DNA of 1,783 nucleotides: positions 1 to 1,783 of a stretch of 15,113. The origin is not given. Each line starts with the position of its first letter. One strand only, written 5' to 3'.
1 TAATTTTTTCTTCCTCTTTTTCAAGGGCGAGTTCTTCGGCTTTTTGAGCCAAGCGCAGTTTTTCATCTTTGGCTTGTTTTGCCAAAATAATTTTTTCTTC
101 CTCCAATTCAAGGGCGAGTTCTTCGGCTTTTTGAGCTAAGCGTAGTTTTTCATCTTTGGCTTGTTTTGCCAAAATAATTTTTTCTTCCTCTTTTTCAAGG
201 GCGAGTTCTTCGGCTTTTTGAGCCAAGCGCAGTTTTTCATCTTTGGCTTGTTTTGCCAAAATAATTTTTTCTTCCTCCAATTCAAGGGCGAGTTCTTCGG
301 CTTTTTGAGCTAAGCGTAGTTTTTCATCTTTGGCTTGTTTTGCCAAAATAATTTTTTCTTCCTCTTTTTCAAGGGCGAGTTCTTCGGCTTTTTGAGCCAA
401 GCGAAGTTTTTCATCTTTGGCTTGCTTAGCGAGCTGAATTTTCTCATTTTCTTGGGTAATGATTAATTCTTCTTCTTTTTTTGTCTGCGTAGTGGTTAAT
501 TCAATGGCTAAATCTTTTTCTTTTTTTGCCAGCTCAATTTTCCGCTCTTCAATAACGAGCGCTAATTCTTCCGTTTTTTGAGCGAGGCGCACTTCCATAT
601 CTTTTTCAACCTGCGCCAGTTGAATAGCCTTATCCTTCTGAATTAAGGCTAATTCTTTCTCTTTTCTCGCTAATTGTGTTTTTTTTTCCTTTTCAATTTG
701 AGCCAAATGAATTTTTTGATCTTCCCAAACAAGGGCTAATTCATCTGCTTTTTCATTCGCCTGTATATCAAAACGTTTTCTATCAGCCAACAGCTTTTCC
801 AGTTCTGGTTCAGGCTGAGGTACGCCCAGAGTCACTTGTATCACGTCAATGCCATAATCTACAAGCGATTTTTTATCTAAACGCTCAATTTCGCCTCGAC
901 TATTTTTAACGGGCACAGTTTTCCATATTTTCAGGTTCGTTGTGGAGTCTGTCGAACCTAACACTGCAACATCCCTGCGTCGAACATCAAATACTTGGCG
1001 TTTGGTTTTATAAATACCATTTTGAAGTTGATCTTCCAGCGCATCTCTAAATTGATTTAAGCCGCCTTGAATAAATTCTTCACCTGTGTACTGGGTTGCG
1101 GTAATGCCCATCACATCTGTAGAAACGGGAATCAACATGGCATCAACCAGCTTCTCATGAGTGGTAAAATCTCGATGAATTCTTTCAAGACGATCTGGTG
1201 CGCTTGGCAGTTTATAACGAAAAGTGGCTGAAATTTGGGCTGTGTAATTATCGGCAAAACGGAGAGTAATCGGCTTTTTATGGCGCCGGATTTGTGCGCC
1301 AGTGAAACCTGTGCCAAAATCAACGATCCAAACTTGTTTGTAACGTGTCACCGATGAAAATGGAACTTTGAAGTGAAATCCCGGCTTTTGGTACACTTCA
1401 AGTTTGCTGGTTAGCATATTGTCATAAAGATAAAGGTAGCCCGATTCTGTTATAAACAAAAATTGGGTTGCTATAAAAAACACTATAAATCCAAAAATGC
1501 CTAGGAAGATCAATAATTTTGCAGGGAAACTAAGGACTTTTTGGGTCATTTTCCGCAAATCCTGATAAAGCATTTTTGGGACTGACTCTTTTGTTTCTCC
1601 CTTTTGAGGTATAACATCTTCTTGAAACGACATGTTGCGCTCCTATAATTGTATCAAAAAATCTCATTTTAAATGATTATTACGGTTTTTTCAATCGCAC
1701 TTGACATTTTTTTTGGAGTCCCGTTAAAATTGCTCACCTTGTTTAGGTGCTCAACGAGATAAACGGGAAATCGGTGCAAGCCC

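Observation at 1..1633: SPFH/flotillin-like protein whose coiled-coil tail is encoded by almost identical 87-bp tandem repeats (A/B alternating, 174-bp super-period)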

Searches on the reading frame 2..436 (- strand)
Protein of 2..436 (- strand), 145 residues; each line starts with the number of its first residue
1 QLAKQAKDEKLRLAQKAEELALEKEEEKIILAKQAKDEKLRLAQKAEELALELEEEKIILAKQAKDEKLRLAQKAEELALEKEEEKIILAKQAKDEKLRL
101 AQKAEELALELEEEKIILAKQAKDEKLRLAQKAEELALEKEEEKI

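Call 48: find_homologous_proteins(query=window:2-436:-, max_evalue=1e-10)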
Query window:2-436:-: 8000 candidates shared short words with the query, none scored E <= 1e-10.

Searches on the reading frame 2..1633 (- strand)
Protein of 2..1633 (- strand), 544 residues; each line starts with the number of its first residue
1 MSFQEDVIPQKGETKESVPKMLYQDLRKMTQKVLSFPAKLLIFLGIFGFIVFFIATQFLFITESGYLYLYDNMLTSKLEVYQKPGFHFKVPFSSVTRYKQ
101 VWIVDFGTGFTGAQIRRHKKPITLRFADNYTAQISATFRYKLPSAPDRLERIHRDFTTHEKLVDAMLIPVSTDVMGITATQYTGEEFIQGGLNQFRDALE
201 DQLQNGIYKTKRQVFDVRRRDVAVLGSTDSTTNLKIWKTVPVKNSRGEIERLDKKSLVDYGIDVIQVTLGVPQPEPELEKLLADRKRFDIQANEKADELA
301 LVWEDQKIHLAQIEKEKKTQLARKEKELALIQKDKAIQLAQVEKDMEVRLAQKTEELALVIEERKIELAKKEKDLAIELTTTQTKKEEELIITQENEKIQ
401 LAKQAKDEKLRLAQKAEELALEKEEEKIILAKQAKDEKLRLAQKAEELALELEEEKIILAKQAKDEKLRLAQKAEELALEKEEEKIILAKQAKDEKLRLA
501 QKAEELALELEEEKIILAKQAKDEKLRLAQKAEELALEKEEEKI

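Call 7: search_protein_families(library=pfam, proteins=[window:2-1633:-], max_evalue=0.01)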
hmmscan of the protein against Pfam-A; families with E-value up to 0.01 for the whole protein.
window:2-1633:- (544 aa): 1 family
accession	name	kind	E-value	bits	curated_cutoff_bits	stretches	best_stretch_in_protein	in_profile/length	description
PF01145.31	Band_7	-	1.8e-16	61.1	23.6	1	75-298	14-171/176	SPFH domain / Band 7 family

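Call 8: search_protein_families(library=ncbifam, proteins=[window:2-1633:-], max_evalue=0.01)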
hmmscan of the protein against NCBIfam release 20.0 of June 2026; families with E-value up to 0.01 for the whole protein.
window:2-1633:- (544 aa): 0 families

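Call 12: search_solved_structures(query=window:2-1633:-, max_evalue=1, show_alignments=2)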
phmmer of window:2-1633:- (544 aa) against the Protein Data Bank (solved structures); distinct sequences matched with E-value up to 1: 0.

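Call 41: predict_structure(alignment_id=A2)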
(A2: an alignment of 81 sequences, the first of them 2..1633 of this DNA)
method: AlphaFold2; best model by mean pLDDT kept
length: 544 residues; sequences in the alignment: 81
mean_pLDDT: 78.5   pTM: 0.52
mean pLDDT of the five models: 78.5, 78.3, 77.6, 77.1, 75.3
residues with pLDDT >= 90: 172; 70-90: 236; 50-70: 94; < 50: 42
segments of 3 or more residues with pLDDT < 50: 10-18, 20-23, 221-227, 380-390, 392-396
pLDDT, mean of each block of 10 residues (from residue 1): 48 44 51 61 90 91 95 91 94 93 92 83 92 96 95 94 95 95 88 94 94 79 47 80 94 86 96 86 76 74 82 85 84 81 73 67 65 57 39 51 65 70 70 70 72 74 74 72 78 84 86 85 85 80 68
secondary structure, 60 per line:
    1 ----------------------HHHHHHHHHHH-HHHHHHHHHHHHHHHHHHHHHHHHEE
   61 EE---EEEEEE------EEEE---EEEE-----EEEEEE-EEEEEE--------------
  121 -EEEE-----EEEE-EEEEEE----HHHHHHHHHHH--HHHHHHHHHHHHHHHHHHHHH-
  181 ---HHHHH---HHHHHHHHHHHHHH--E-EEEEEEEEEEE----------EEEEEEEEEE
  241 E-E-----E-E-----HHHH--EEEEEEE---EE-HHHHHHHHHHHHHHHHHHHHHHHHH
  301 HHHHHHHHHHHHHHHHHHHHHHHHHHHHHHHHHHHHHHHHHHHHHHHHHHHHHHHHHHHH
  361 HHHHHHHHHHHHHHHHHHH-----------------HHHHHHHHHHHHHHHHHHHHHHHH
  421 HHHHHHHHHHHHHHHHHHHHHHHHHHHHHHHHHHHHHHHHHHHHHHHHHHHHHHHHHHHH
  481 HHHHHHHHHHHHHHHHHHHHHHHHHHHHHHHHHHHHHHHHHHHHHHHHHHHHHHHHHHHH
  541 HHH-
elements in order: H23-33 H35-58 E59-62 E66-71 E78-81 E85-88 E94-99 E101-106 E122-125 E131-134 E136-141 H146-156 H159-179 H184-188 H192-205 E210-220 E231-241 H257-260 E263-269 H276-379 H397-543

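Call 43: fold_search(model_id=the predicted structure, library=pdb)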
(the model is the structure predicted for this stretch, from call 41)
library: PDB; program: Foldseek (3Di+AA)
matches with E <= 10: 254; with E <= 0.001: 46
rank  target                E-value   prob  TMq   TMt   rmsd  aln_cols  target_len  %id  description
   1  7vhq_G                1.9e-10  1.00  0.29  0.50  23.8       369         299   12  Structural insights into the membrane microdomain organization by SPFH family proteins (released 2022-01-19)
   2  9vvg_A                1.7e-09  1.00  0.28  0.49  19.9       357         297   13  Cryo-EM structure of the erlin1/2 complex purified using GDN and CHS (released 2026-03-25)
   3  8rrh_A                6.1e-09  1.00  0.30  0.55  30.5       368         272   14  The human prohibitin complex (released 2024-12-18)
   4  9vvg_a                1.1e-08  1.00  0.27  0.46  20.2       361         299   13  Cryo-EM structure of the erlin1/2 complex purified using GDN and CHS (released 2026-03-25)
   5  9o9u_A                1.6e-08  1.00  0.28  0.49  19.1       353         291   12  The Erlin1/2 complex (released 2025-10-22)
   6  9vvj_A                1.6e-08  1.00  0.29  0.49  19.9       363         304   13  Cryo-EM structure of the erlin1/2 complex purified using DDM and GDN (released 2026-03-25)
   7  8rrh_B                1.6e-08  1.00  0.28  0.48  37.9       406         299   11  The human prohibitin complex (released 2024-12-18)
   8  9o9z_A                2.6e-08  1.00  0.27  0.58  31.7       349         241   14  The human PHB1/2 complex (closed) (released 2025-10-22)
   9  9wff_A                3.1e-08  1.00  0.27  0.50  18.7       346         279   13  Cryo-EM structure of the human Erlin2 oligomer (released 2026-01-21)
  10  9vvj_a                3.5e-08  1.00  0.27  0.46  20.7       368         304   12  Cryo-EM structure of the erlin1/2 complex purified using DDM and GDN (released 2026-03-25)
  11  9paw_XB               5.7e-08  1.00  0.28  0.50  11.1       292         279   14  Cryo-EM structure of the engineered HflK/C variant stabilized in the closed conformation via disulfide bond crosslink (released 2026-03-04)
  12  9paw_XX               8.5e-08  1.00  0.27  0.50  23.5       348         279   13  Cryo-EM structure of the engineered HflK/C variant stabilized in the closed conformation via disulfide bond crosslink (released 2026-03-04)
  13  9paw_XD               1.5e-07  1.00  0.28  0.50  24.1       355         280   13  Cryo-EM structure of the engineered HflK/C variant stabilized in the closed conformation via disulfide bond crosslink (released 2026-03-04)
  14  9o9u_a                1.8e-07  1.00  0.27  0.48  18.2       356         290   13  The Erlin1/2 complex (released 2025-10-22)
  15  9o9z_a                2.1e-07  1.00  0.27  0.52  33.4       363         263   11  The human PHB1/2 complex (closed) (released 2025-10-22)
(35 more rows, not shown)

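Call 53: search_protein_families(library=padloc, proteins=[window:2-1633:-], max_evalue=0.01)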
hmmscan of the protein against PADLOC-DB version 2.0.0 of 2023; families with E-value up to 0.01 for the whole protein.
window:2-1633:- (544 aa): 0 families

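Call 55: find_related_loci(query=A2, collection=genome_contigs, flank=6000)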
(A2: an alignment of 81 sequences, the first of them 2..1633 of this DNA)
Query A2 (544 aa) in genome_contigs; peptide patterns used: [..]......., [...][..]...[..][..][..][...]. (x = any residue, [..] = any of these).
178 stretches matched a pattern; 124 encode a relative of the query (tblastn E <= 1e-3); the best 80 are kept; 79 distinct loci.
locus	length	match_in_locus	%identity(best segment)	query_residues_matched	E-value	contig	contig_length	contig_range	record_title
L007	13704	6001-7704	58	1-544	0e+0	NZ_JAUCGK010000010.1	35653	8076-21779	Candidatus Parabeggiatoa sp. HSG14 NODE_14_length_35653, whole genome shotgun sequence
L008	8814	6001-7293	60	1-544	1e-162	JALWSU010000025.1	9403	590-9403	MAG: Thiotrichaceae bacterium isolate M2_metabat2_scaf2bin.101 M2_NODE_10846_length_9403_cov_3.600367, whole genome shot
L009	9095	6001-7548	52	1-491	6e-157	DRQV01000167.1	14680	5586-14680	MAG TPA_asm: Thioploca sp. isolate HyVt-590 HyVt-590_k145_422250, whole genome shotgun sequence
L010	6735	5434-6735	59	1-544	5e-156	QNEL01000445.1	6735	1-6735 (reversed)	MAG: Candidatus Parabeggiatoa sp. nov. 3 isolate B5_G6 B5_Guay6_scaffold_12293, whole genome shotgun sequence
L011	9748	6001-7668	50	1-527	2e-153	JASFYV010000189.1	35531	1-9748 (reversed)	MAG: Candidatus Marithrix sp. isolate MAY_MAG_00008 ALL_000000000753, whole genome shotgun sequence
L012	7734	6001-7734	49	1-544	2e-150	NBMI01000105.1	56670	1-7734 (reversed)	MAG: Candidatus Parabeggiatoa sp. nov. 2 isolate 4572_84 ex4572_84_scaffold_2964, whole genome shotgun sequence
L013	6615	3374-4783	55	1-544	2e-150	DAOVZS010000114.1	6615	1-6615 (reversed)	MAG TPA_asm: Thiomargarita sp. isolate CSMAG_1815 CSMAG_1815_k141_1566685_length_6615_cov_9.9699, whole genome shotgun s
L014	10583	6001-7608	49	1-535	1e-143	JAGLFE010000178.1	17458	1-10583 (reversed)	MAG: Thiomargarita sp. isolate RS_1_20 ROV157_1.bin.20.fa_178, whole genome shotgun sequence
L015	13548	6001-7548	50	1-520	2e-151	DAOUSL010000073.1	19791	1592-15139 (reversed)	MAG TPA_asm: Thioploca sp. isolate CSMAG_545 CSMAG_545_k127_42351_length_19791_cov_29.0000, whole genome shotgun sequenc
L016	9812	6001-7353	46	1-477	7e-114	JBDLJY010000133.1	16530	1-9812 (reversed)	MAG: Pseudomonadota bacterium isolate MAG115 MAG115_133, whole genome shotgun sequence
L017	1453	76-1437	47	1-544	3e-121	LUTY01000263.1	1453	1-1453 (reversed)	Candidatus Thiomargarita nelsonii strain THI036 THI1255, whole genome shotgun sequence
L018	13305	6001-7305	42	24-544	2e-89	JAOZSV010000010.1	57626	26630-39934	MAG: Thiotrichaceae bacterium isolate GMC7.concoct.148 GMC7_46_length_57626_cov_1199.355457, whole genome shotgun sequen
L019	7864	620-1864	43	39-448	5e-88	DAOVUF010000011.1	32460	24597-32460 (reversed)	MAG TPA_asm: Gammaproteobacteria bacterium isolate CSMAG_1672 CSMAG_1672_k141_526124_length_32460_cov_21.0989, whole gen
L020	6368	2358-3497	44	26-402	3e-88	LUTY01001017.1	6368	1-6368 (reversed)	Candidatus Thiomargarita nelsonii strain THI036 THI19, whole genome shotgun sequence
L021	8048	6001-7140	44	26-402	2e-87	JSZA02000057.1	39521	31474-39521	Candidatus Thiomargarita nelsonii isolate Hydrate Ridge NODE_242_length_39522_cov_86.0831_ID_483, whole genome shotgun s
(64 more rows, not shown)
